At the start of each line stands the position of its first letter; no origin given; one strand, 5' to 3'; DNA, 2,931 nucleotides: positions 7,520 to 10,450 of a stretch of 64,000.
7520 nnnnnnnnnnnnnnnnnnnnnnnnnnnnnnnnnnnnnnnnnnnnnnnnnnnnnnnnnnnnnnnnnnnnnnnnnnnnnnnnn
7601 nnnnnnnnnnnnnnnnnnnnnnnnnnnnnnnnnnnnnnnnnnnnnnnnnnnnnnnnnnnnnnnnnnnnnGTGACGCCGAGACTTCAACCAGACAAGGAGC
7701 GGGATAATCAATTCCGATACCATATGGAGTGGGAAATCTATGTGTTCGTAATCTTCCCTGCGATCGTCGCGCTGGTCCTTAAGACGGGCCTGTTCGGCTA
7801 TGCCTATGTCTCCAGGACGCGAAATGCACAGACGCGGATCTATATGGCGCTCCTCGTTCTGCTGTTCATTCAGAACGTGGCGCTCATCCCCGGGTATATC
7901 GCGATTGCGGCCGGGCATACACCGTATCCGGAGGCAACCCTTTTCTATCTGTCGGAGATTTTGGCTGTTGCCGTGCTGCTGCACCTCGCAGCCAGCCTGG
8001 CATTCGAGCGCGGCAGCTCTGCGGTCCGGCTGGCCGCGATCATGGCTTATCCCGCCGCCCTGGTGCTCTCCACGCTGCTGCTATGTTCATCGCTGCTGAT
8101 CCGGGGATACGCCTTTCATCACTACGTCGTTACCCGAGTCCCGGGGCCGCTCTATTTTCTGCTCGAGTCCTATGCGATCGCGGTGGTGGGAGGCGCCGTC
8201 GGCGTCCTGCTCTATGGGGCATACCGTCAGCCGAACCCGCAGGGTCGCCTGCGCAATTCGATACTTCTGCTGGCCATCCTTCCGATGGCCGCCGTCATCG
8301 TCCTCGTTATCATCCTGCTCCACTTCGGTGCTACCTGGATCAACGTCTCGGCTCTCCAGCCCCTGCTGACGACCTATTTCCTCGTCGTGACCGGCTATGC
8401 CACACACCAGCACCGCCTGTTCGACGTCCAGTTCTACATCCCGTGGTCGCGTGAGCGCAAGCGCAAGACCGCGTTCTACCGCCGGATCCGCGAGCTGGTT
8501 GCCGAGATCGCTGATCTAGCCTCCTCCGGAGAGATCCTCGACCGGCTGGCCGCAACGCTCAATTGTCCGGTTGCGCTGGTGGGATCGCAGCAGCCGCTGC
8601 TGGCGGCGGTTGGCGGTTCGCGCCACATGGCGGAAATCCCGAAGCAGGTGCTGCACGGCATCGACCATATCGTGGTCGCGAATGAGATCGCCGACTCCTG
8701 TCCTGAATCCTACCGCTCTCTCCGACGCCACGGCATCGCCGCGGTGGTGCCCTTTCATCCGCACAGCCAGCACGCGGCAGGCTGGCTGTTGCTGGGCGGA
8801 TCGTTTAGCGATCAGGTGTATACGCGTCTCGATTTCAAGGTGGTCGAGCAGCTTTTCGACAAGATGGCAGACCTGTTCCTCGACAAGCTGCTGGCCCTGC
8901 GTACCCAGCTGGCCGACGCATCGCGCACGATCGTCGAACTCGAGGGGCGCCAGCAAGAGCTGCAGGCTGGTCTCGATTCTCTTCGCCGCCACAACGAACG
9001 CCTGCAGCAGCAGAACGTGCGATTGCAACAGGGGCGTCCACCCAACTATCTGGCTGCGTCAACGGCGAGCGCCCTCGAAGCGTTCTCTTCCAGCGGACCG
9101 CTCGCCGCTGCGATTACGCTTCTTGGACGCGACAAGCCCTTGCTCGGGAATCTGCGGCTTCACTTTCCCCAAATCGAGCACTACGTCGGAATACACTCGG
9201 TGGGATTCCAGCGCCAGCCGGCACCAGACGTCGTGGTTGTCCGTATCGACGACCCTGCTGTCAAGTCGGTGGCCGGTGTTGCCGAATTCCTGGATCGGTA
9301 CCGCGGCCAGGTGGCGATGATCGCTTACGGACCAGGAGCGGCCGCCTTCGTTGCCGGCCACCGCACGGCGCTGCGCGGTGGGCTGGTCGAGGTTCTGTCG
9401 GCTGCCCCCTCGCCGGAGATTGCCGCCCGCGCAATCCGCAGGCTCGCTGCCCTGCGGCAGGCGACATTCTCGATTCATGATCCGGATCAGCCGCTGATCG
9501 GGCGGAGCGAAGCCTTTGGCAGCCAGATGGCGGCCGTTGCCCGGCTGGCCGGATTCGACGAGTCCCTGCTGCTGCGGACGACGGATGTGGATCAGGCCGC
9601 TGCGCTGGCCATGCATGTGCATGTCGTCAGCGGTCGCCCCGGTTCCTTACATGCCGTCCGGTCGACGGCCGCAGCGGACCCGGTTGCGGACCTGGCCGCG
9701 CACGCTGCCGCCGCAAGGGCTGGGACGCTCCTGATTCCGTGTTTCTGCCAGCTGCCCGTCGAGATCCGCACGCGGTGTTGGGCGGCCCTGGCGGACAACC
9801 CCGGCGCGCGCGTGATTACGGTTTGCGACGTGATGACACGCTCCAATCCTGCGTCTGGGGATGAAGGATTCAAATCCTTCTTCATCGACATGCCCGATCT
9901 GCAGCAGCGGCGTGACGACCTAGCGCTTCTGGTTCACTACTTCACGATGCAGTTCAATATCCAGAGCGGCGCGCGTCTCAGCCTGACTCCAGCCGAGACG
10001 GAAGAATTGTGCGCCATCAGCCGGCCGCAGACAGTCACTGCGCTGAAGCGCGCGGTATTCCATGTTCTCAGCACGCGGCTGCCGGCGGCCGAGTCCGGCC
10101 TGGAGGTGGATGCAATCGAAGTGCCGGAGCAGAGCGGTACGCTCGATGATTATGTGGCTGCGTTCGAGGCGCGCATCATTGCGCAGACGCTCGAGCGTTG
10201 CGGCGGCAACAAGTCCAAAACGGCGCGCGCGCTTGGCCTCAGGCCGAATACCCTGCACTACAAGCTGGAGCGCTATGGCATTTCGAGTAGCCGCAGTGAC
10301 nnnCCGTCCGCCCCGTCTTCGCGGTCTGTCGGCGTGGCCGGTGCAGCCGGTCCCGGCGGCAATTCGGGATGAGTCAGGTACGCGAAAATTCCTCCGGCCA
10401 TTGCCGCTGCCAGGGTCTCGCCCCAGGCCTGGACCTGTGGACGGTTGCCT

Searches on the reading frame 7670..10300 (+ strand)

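Call 37: search_protein_families(library=pfam, proteins=[window:7670-10300:+], max_evalue=0.00001)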
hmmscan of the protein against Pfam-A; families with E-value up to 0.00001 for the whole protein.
window:7670-10300:+ (877 aa): 2 families
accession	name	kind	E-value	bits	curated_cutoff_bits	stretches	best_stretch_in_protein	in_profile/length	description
PF02954.25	HTH_8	-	5.4e-15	55.3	22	1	830-869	3-42/42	Bacterial regulatory protein, Fis family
PF13556.12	HTH_30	-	2.6e-06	27.6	27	0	843-868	10-35/59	PucR C-terminal helix-turn-helix domain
